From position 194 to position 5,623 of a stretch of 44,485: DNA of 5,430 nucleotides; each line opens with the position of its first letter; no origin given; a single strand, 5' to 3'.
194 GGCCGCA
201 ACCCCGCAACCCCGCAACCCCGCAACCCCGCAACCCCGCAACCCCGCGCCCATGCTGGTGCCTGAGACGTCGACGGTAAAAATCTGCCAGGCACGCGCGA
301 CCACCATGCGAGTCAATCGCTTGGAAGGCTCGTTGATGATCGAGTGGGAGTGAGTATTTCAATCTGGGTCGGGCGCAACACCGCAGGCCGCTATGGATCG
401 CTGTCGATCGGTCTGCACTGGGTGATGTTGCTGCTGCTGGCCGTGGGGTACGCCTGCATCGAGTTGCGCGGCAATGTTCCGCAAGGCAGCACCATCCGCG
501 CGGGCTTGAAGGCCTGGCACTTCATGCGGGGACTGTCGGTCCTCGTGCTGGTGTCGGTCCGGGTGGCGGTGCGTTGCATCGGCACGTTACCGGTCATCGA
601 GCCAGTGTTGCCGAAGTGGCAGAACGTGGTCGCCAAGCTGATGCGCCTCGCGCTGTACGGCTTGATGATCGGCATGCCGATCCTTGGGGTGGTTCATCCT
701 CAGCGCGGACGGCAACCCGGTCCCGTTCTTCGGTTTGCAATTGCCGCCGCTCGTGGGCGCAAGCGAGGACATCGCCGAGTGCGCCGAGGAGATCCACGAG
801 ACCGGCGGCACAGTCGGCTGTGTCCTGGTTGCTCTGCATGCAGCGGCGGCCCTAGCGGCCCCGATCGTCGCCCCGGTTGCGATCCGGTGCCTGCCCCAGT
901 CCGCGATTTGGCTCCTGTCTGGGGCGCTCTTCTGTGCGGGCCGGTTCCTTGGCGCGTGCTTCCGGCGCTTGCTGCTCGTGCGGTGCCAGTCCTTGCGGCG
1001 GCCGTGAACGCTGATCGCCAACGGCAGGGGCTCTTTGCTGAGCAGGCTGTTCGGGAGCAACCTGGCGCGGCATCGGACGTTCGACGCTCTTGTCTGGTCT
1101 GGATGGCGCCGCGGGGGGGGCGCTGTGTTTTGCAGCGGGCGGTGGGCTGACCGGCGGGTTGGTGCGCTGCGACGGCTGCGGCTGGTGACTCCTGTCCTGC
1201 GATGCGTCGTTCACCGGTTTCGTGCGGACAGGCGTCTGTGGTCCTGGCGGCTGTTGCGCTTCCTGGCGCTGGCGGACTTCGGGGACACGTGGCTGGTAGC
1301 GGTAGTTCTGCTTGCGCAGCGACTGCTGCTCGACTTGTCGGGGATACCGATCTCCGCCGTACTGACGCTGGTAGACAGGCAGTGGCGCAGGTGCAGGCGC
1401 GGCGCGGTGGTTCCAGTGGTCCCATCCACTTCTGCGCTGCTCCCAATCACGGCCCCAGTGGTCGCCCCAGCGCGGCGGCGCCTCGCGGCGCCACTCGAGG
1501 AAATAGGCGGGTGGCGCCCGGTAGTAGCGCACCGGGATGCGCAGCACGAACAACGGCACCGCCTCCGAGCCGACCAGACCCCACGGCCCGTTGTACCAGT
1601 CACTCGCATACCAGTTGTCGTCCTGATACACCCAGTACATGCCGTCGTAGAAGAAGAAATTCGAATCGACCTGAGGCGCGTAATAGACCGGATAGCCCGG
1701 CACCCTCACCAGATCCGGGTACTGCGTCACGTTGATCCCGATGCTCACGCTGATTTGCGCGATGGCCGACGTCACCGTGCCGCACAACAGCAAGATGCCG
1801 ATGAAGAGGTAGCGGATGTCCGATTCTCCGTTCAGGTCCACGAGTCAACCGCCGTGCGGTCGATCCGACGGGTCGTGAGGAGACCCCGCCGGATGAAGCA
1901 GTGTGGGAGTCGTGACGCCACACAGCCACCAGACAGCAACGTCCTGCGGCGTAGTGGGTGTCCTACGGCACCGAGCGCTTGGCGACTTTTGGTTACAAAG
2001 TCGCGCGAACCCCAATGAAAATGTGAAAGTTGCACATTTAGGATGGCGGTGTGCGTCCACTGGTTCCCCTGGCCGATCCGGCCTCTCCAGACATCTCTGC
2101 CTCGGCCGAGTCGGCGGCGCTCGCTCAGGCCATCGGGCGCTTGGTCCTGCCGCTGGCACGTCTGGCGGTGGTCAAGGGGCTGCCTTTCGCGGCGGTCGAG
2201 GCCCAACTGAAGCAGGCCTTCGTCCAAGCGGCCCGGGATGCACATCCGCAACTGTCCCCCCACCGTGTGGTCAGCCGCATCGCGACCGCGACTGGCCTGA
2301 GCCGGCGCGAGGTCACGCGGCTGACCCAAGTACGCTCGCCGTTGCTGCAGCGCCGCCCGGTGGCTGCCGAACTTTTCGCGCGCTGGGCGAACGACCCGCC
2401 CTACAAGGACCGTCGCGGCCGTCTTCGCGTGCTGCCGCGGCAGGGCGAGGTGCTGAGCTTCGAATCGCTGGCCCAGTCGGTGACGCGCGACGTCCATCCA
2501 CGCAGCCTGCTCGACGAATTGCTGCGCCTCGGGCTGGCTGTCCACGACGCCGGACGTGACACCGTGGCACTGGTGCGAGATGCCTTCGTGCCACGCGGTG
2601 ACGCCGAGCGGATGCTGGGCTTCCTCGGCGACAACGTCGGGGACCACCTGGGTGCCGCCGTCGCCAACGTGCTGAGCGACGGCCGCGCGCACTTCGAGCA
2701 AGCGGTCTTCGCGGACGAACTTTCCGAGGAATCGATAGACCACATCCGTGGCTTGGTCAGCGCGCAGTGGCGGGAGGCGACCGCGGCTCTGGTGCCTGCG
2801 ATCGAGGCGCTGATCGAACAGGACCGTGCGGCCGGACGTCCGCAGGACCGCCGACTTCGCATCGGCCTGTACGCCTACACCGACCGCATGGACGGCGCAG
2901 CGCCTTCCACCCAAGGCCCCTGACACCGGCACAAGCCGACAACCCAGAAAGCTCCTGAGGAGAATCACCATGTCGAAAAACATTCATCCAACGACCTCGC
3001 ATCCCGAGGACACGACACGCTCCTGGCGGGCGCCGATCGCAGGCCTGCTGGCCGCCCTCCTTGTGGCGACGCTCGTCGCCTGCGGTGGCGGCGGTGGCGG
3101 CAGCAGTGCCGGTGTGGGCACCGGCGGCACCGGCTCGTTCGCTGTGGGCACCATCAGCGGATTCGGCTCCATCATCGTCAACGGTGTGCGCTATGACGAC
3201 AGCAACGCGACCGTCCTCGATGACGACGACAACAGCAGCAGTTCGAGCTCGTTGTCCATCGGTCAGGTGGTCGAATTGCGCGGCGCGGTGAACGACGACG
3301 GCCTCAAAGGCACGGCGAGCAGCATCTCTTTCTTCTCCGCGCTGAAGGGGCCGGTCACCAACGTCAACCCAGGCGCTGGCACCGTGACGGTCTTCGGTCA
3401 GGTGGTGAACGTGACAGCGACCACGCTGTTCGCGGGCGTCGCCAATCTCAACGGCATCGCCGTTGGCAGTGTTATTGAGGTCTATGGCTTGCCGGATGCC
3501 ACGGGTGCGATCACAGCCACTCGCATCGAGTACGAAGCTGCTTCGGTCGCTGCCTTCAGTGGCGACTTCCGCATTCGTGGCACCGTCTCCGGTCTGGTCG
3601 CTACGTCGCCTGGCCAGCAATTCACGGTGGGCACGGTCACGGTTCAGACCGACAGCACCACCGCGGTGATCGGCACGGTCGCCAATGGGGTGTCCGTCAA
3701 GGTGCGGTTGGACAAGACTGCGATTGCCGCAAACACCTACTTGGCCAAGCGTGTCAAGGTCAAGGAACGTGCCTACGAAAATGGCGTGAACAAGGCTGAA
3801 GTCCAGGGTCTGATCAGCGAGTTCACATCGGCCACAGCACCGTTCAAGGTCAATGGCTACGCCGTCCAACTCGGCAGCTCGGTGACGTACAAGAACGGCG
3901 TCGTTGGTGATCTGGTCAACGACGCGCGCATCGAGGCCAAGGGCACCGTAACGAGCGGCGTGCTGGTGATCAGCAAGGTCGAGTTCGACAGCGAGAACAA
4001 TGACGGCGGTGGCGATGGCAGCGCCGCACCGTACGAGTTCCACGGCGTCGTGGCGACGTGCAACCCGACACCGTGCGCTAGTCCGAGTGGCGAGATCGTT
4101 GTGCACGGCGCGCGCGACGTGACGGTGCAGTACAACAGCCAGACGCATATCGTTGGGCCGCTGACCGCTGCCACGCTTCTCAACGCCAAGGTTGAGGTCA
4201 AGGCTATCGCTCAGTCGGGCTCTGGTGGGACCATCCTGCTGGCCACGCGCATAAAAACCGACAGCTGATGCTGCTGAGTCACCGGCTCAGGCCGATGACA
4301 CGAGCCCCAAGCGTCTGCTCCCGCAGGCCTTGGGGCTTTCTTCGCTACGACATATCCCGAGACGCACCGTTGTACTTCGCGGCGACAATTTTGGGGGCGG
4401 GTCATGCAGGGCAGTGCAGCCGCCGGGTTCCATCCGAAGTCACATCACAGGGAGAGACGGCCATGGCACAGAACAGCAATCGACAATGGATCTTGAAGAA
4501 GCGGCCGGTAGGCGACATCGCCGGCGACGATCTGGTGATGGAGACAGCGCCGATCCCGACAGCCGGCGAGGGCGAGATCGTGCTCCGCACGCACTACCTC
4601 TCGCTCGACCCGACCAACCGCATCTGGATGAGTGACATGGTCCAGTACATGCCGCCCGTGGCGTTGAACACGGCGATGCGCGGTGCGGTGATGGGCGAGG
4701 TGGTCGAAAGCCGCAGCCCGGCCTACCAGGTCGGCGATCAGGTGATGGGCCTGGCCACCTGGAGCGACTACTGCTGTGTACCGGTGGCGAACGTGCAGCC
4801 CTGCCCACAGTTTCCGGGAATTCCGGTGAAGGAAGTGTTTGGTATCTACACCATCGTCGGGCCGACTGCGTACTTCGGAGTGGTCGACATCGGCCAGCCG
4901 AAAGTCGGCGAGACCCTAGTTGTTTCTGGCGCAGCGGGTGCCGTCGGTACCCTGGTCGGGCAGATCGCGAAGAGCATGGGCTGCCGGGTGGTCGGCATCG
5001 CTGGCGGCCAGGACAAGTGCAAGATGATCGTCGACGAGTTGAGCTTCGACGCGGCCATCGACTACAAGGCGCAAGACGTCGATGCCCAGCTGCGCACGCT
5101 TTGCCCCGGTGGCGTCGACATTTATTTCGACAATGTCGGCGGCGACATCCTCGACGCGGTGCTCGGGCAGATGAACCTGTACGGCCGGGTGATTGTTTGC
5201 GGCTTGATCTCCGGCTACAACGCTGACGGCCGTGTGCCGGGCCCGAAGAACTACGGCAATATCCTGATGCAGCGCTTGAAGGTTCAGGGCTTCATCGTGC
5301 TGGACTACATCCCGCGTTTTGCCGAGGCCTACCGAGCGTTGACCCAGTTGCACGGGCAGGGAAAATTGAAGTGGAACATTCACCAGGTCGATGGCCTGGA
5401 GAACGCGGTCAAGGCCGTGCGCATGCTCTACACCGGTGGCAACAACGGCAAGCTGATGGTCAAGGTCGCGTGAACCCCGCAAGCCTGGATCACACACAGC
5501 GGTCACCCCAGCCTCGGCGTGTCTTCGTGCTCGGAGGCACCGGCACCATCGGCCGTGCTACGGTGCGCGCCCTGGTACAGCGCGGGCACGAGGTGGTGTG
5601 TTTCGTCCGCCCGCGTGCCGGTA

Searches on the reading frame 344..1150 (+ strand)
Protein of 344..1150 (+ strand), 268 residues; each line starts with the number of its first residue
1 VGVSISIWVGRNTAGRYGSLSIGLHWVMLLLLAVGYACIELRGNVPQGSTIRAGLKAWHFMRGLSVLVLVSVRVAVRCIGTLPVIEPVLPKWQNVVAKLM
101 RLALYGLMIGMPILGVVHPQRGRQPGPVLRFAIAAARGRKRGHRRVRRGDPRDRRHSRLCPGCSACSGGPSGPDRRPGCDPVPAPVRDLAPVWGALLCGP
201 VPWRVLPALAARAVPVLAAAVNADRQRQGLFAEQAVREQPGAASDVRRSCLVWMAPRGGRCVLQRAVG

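Call 10: search_protein_families(library=pfam, proteins=[window:344-1150:+], max_evalue=0.001)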
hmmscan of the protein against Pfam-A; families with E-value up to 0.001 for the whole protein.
window:344-1150:+ (268 aa): 1 family
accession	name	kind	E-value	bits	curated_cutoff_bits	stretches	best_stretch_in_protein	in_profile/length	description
PF01292.26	Ni_hydr_CYTB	-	1.2e-08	35.4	30.1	1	16-118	1-121/179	Prokaryotic cytochrome b561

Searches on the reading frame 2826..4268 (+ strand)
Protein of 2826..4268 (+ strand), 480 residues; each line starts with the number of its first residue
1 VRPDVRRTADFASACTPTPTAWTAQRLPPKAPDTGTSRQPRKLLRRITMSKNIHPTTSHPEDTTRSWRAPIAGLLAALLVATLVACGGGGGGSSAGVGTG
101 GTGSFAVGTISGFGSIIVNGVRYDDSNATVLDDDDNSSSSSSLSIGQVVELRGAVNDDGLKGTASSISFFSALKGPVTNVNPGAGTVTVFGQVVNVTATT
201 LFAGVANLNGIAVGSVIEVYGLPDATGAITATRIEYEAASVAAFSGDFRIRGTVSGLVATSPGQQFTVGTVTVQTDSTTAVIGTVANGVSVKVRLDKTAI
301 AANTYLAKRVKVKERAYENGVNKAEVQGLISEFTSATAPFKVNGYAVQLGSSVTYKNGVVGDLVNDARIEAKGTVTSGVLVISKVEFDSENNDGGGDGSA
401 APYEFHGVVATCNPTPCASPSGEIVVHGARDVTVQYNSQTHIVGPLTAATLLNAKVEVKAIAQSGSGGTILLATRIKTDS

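Call 10: search_protein_families(library=pfam, proteins=[window:2826-4268:+], max_evalue=0.001)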
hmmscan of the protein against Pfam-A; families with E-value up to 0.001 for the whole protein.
window:2826-4268:+ (480 aa): 1 family
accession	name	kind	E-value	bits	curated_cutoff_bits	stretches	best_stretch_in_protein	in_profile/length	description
PF18914.6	DUF5666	-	4.4e-32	110.6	27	3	174-235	1-60/60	Domain of unknown function (DUF5666)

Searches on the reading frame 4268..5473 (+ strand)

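Call 10: search_protein_families(library=pfam, proteins=[window:4268-5473:+], max_evalue=0.001)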
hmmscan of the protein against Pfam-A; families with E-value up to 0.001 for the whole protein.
window:4268-5473:+ (401 aa): 3 families
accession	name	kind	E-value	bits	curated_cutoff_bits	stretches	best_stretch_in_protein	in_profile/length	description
PF16884.10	ADH_N_2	-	2.3e-33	114.8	31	1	72-177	1-106/108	N-terminal domain of oxidoreductase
PF00107.32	ADH_zinc_N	-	1.8e-21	76.8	31.8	1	225-357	1-126/129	Zinc-binding dehydrogenase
PF13602.12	ADH_zinc_N_2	-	1.1e-12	49.5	27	1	259-397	2-133/134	Zinc-binding dehydrogenase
